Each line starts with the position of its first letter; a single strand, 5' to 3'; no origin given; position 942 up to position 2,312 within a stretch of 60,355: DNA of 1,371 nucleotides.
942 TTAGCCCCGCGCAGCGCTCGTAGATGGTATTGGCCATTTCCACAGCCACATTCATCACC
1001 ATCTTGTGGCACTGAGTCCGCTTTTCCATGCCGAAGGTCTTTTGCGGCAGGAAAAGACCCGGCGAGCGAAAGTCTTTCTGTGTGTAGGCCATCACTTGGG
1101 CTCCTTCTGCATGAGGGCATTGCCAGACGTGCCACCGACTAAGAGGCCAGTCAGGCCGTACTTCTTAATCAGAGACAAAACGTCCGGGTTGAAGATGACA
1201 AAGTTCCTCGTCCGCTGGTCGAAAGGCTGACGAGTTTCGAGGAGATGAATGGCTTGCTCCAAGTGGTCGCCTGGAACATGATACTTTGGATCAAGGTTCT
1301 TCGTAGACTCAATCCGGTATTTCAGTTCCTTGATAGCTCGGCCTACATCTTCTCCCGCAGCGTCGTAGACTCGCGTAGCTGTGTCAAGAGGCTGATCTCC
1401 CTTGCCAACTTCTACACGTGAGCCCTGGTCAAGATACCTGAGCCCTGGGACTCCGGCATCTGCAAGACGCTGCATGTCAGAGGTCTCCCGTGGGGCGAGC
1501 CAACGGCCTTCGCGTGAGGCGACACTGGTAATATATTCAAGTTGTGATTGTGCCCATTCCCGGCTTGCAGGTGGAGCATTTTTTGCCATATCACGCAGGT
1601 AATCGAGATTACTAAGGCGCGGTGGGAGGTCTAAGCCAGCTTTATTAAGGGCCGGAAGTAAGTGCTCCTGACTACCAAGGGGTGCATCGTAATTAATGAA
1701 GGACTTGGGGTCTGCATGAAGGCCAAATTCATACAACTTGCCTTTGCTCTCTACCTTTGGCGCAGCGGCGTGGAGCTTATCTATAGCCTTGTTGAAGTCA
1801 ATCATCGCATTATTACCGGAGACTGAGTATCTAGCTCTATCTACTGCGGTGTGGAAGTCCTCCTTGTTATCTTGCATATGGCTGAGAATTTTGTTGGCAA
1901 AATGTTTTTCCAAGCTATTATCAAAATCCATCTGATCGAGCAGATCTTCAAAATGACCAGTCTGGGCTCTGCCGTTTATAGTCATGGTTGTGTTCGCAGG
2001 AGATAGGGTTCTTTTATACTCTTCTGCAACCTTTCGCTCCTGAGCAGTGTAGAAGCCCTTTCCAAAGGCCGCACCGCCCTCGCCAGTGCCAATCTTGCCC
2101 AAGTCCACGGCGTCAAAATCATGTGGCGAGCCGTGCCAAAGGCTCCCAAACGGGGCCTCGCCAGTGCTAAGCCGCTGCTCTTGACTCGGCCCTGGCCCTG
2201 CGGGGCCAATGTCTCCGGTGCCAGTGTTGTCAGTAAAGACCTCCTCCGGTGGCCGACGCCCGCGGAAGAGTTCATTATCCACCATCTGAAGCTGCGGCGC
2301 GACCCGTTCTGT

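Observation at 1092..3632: Portal-adjacent 846-aa polyvalent protein combining an HExxH peptidase-like module with an ART-like module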

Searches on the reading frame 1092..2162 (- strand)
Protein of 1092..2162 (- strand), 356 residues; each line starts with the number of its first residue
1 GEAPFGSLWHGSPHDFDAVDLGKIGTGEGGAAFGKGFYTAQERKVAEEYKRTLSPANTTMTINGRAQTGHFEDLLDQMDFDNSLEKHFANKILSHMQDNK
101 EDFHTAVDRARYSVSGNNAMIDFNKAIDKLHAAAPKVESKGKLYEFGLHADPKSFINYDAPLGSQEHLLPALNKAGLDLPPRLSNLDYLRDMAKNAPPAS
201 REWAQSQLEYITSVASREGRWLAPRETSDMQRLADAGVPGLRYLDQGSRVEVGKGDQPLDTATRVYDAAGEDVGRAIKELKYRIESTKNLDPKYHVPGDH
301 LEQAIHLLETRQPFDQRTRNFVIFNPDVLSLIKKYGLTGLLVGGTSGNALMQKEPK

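Call 16: find_homologous_proteins(query=window:1095-2162:-, max_evalue=0.01)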
Query seq(356 aa) (356 aa): 34 proteins with E <= 0.01 among 4484 candidates.
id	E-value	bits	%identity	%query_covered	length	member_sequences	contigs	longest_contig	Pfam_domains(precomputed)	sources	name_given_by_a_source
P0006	2.3e-23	101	30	96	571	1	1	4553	PF18760.8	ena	-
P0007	1.7e-22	98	33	68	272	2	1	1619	PF18760.8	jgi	jgi:hypothetical protein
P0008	1.2e-21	96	32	68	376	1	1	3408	PF18760.8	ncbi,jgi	jgi:hypothetical protein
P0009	3.1e-21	94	29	93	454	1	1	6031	PF18760.8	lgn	-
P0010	2.9e-20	91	26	70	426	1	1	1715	PF18760.8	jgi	-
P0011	5.5e-20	90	29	71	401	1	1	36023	PF18760.8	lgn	-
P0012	1.8e-19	88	29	68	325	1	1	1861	PF18760.8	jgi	jgi:hypothetical protein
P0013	2.7e-19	88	31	93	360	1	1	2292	PF18760.8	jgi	jgi:hypothetical protein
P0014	3.4e-19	87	28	93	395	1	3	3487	PF18760.8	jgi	jgi:hypothetical protein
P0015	1.4e-18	85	31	68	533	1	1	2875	PF18760.8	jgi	jgi:hypothetical protein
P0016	1.6e-18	85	29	68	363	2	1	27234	PF18760.8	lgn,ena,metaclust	metaclust:\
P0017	2.6e-18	85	34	49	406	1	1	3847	PF18760.8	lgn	-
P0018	2.7e-18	85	32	68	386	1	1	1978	PF18760.8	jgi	jgi:hypothetical protein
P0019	8.0e-18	83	29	68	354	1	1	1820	PF18760.8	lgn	-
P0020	8.2e-18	83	28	92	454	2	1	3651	-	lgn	-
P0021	1.1e-17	82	33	70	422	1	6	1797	PF18760.8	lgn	-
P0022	1.2e-17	82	27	68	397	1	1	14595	PF18760.8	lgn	-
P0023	2.1e-17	82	53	13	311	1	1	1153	PF18760.8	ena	-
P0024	2.3e-17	81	28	96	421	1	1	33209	-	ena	-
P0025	7.4e-17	80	31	45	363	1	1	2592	PF01765.25,PF18760.8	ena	-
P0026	2.9e-16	78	32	68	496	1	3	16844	PF18760.8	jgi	jgi:GNAT superfamily N-acetyltransferase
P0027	5.6e-15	74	29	68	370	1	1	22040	PF18760.8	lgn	-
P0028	7.6e-15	73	30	69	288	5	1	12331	PF18760.8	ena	-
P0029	2.1e-14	72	31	70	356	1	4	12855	PF18760.8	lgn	-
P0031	5.1e-14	70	42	20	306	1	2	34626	PF18760.8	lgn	-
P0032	2.0e-12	65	30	68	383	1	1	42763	PF18760.8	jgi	jgi:hypothetical protein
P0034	1.2e-10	59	55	12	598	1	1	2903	PF18760.8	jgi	jgi:hypothetical protein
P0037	2.8e-7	48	53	12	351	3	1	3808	PF18760.8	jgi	jgi:hypothetical protein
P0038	4.2e-7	48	55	12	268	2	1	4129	PF18760.8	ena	-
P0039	2.0e-3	36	27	23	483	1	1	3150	PF18760.8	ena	-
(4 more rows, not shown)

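Call 26: predict_structure(alignment_id=A1)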
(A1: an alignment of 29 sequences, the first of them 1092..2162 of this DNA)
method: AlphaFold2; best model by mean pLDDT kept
length: 356 residues; sequences in the alignment: 29
mean_pLDDT: 76.2   pTM: 0.63
mean pLDDT of the five models: 76.2, 75.8, 74.1, 73.0, 72.2
residues with pLDDT >= 90: 70; 70-90: 175; 50-70: 79; < 50: 32
segments of 3 or more residues with pLDDT < 50: 181-184, 216-222, 253-256, 341-356
pLDDT, mean of each block of 10 residues (from residue 1): 86 85 64 79 89 66 62 84 92 85 81 83 88 71 93 90 83 79 58 83 82 55 63 92 75 51 66 82 84 72 79 66 92 78 47 43
secondary structure, 60 per line:
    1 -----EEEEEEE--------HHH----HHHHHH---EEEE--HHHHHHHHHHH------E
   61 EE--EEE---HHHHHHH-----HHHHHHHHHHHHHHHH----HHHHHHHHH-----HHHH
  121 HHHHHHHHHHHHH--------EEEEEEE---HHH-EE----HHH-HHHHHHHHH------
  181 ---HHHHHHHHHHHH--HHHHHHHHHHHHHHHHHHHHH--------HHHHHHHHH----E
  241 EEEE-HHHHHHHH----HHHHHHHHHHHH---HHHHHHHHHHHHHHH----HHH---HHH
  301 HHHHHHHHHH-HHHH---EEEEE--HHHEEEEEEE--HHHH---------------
elements in order: E6-12 H28-33 E37-40 H43-53 E60-62 E65-67 H71-77 H83-98 H103-111 H117-133 E142-148 H166-174 H184-195 H198-218 H227-235 E240-244 H246-253 H258-269 H273-287 H298-310 H312-315 E319-323 E329-335 H338-341

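Call 31: fold_search(model_id=the predicted structure, library=pdb)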
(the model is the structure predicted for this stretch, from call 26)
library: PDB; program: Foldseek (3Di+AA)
matches with E <= 10: 106; with E <= 0.001: 0
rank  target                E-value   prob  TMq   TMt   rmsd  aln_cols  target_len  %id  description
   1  8p1h_B                2.9e-01  0.12  0.14  0.19  19.4       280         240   11  Crystal structure of the chimera of human 14-3-3 zeta and phosphorylated cytoplasmic loop fragment of the alpha7 acety (released 2023-10-18)
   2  6fna_B                4.3e-01  0.10  0.14  0.18  19.6       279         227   11  Mono- and bivalent 14-3-3 inhibitors for characterizing supramolecular lysine-PEG interactions in proteins (released 2018-07-04)
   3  8qdv_B                4.5e-01  0.11  0.14  0.19  18.7       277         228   12  Structure of 14-3-3 zeta delta C with the bivalent tau-pS214-pS324 peptide (released 2024-09-11)
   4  1qja_B                5.0e-01  0.08  0.11  0.15  23.9       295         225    9  14-3-3 ZETA/PHOSPHOPEPTIDE COMPLEX (MODE 2) (released 1999-09-15)
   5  2yjk_A                5.9e-01  0.18  0.12  0.24  17.2       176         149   15  Structure of Dps from MICROBACTERIUM ARBORESCENS in the high iron form (released 2011-06-01)
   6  4bg6_A                7.7e-01  0.06  0.14  0.16  19.1       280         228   11  14-3-3 interaction with Rnd3 prenyl-phosphorylation motif (released 2013-05-29)
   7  6f08_A                1.0e+00  0.07  0.14  0.18  19.7       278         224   10  14-3-3 zeta in complex with the human Son of sevenless homolog 1 (SOS1) (released 2018-02-14)
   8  5iqp_A                1.1e+00  0.06  0.11  0.15  24.3       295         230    9  14-3-3 PROTEIN TAU ISOFORM (released 2016-03-23)
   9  6qk8_A                1.3e+00  0.06  0.11  0.16  23.9       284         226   11  Crystal structure of yeast 14-3-3 protein (Bmh1) from Saccharomyces cerevisiae with the Nha1p (yeast Na+/H+ antiporter (released 2019-10-02)
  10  4ihl_B                1.3e+00  0.06  0.14  0.19  19.4       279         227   12  Human 14-3-3 isoform zeta in complex with a diphoyphorylated C-RAF peptide and Cotylenin A (released 2013-09-25)
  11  2b05_E                1.4e+00  0.04  0.11  0.15  24.4       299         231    9  Crystal Structure of 14-3-3 gamma in complex with a phosphoserine peptide (released 2005-10-11)
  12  3oqv                  1.6e+00  0.10  0.13  0.18  10.8       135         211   12  AlbC, a cyclodipeptide synthase from Streptomyces noursei (released 2011-02-16)
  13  8vyv_A                1.6e+00  0.06  0.14  0.18  19.4       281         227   11  Cryo-EM Structure of the BRAF K601E monomer (released 2025-05-28)
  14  6z0c_C                1.8e+00  0.08  0.12  0.20  19.1       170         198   15  Structure of in silico modelled artificial Maquette-3 protein (released 2021-03-17)
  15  5iqp_B                1.8e+00  0.05  0.12  0.18  23.0       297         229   10  14-3-3 PROTEIN TAU ISOFORM (released 2016-03-23)
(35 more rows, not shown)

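Call 37: find_encoding_contigs(protein=P0024, flank=7000, max_places=1)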
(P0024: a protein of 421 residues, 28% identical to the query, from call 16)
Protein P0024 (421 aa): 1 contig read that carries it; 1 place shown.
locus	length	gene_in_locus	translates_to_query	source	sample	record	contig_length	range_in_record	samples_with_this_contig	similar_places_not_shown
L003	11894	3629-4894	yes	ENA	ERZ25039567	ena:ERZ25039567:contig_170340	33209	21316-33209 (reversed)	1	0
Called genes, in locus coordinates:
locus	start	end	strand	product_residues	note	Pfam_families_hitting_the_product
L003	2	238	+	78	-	?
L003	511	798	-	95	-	-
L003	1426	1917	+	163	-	-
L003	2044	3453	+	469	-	-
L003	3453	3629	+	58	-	-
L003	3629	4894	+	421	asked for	-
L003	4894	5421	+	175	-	-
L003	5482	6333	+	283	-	-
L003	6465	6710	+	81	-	-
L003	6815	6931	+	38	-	-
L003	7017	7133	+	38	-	-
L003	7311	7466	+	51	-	-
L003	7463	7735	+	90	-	-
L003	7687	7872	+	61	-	-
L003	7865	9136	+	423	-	-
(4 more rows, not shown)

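Call 38: find_encoding_contigs(protein=P0011, flank=7000, max_places=1)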
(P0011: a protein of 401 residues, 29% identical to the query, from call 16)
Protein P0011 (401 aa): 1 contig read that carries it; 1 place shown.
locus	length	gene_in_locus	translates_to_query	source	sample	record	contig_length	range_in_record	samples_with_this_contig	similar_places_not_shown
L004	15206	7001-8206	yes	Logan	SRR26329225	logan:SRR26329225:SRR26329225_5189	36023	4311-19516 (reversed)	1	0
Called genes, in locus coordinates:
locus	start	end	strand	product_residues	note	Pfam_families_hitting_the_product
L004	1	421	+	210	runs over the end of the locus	-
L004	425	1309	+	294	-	-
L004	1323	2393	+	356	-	PF24175:SU10_adaptor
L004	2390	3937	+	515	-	-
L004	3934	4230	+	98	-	-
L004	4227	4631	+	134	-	-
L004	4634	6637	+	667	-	PF13884:Peptidase_S74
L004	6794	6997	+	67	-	-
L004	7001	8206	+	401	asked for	PF18760:ART-PolyVal (weak)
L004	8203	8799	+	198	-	-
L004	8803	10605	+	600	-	-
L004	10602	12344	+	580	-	-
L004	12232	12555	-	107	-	-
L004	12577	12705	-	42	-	-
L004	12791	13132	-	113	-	-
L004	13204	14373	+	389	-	PF01464:SLT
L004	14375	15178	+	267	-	PF21882:Gp53-like_C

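Call 39: find_encoding_contigs(protein=P0032, flank=7000, max_places=1)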
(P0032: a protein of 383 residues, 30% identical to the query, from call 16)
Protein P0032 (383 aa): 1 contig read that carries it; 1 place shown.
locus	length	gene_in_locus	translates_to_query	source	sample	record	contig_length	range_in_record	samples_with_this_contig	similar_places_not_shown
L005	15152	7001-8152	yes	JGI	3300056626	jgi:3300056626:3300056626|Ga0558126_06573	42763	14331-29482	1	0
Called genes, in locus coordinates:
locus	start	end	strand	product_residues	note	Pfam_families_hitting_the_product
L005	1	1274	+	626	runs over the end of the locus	-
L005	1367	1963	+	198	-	-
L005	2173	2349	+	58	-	-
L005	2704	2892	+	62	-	-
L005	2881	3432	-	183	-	-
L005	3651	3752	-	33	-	-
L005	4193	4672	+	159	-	PF07486:Hydrolase_2 (weak)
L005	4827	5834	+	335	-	PF08291:Peptidase_M15_3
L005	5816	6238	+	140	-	-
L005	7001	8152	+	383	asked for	PF18760:ART-PolyVal (weak)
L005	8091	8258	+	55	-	-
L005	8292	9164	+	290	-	PF00182:Glyco_hydro_19 (weak)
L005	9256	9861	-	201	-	-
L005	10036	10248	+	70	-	-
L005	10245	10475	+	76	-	-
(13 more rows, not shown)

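Call 43: search_solved_structures(query=A1, max_evalue=10)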
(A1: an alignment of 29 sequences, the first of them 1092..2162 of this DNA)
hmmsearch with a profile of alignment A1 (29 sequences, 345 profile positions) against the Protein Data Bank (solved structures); distinct sequences matched with E-value up to 10: 4.
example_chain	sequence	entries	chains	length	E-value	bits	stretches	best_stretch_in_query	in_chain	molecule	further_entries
3ma9_A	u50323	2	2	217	0.19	14.6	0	216-291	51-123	Transmembrane glycoprotein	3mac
2cmr_A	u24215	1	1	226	0.21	14.5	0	216-291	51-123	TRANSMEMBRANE GLYCOPROTEIN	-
2xra_A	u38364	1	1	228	0.22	14.4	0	216-291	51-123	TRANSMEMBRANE PROTEIN GP41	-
5w9a_A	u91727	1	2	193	2.1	11.2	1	115-199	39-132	Tripartite motif-containing protein 5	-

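Call 44: search_protein_families(library=pfam, alignment_id=A1, max_evalue=0.01)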
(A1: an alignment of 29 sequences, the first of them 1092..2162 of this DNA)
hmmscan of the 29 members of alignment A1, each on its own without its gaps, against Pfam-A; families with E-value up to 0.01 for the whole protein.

A. member 1, window:1092-2162:- (356 aa): 2 families
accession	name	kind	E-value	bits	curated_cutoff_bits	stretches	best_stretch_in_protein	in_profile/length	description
PF13151.12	DUF3990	-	5.6e-05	23.3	32.2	1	8-54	3-46/152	Protein of unknown function (DUF3990)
PF18760.7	ART-PolyVal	-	0.0011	20.1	31.2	1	8-58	9-53/140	ADP-Ribosyltransferase in polyvalent proteins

B. families by the number of members that match (of 29 scanned): 5 families
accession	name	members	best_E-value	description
PF18760.7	ART-PolyVal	26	1.6e-14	ADP-Ribosyltransferase in polyvalent proteins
PF13151.12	DUF3990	8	1e-05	Protein of unknown function (DUF3990)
PF13508.13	Acetyltransf_7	1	0.00035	Acetyltransferase (GNAT) domain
PF19760.4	DUF6247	1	0.0021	Family of unknown function (DUF6247)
PF00583.31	Acetyltransf_1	1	0.0099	Acetyltransferase (GNAT) family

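Call 45: search_dna_similar(query=window:1092-2162:-, collection=phages, mode=protein, max_evalue=1, max_rows=30)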
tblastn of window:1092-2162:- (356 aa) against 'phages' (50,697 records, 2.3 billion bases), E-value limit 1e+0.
Records with a match: 2; places in all: 2; records where one place covers at least 80% of the query: 0.
Best place of each record, by identity: <60% 2.
By first word of the organism name: Caudoviricetes 1; Sulfitobacter 1.
By host as written in the record: Methanomicrobiales 1; Sulfitobacter sp. HGT1 1.
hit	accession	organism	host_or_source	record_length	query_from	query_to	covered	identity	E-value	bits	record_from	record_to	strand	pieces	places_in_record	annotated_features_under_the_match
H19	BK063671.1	Caudoviricetes sp. vir555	Methanomicrobiales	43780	9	256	70%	30.2%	8e-2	41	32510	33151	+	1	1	hypothetical protein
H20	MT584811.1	Sulfitobacter phage phiGT1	Sulfitobacter sp. HGT1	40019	1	249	70%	25.6%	3e-2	42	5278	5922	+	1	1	hypothetical protein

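Call 66: fold_search(model_id=the predicted structure, library=viral)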
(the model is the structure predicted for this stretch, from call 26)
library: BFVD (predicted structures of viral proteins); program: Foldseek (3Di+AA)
matches with E <= 10: 137; with E <= 0.001: 21
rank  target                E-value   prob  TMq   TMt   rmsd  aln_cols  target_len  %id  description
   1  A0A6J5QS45            1.4e-12  1.00  0.38  0.36  14.3       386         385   21  Uncharacterized protein [uncultured Caudovirales phage]
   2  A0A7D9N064            3.2e-12  1.00  0.37  0.34  12.5       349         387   20  (no name in the UniProt tables at hand)
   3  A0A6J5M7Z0            6.9e-12  1.00  0.38  0.34  19.9       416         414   19  Uncharacterized protein [uncultured Caudovirales phage]
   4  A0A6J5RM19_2          3.3e-11  1.00  0.45  0.16  17.8       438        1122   20  Gene product 88 domain-containing protein [uncultured Caudovirales phage]
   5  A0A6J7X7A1            5.0e-11  1.00  0.36  0.29  16.7       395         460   22  ART-PolyVal-like domain-containing protein [uncultured Caudovirales phage]
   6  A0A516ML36            1.1e-10  1.00  0.38  0.25  17.0       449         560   17  (no name in the UniProt tables at hand)
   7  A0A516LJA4            1.3e-10  1.00  0.37  0.26  14.8       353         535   18  (no name in the UniProt tables at hand)
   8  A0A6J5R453            1.1e-09  1.00  0.35  0.31  12.8       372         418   19  ART-PolyVal-like domain-containing protein [uncultured Caudovirales phage]
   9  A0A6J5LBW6            1.2e-09  1.00  0.41  0.12  11.7       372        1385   17  Cell wall hydrolase, SleB [uncultured Caudovirales phage]
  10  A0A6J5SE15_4          1.2e-09  1.00  0.36  0.11  14.9       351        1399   20  Helicase/UvrB, N-terminal [uncultured Caudovirales phage]
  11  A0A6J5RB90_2          3.9e-09  1.00  0.41  0.17  12.6       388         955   20  Large polyvalent protein associated domain-containing protein [uncultured Caudovirales phage]
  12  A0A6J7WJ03            1.3e-08  1.00  0.30  0.34  13.4       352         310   19  Uncharacterized protein [uncultured Caudovirales phage]
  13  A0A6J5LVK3            1.4e-07  1.00  0.37  0.30  10.5       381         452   17  Uncharacterized protein [uncultured Caudovirales phage]
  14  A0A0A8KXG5            3.4e-07  1.00  0.35  0.15   8.0       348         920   14  Phage-like protein [Burkholderia phage Bp-AMP4]
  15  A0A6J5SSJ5            6.1e-07  1.00  0.33  0.37  12.5       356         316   16  Uncharacterized protein [uncultured Caudovirales phage]
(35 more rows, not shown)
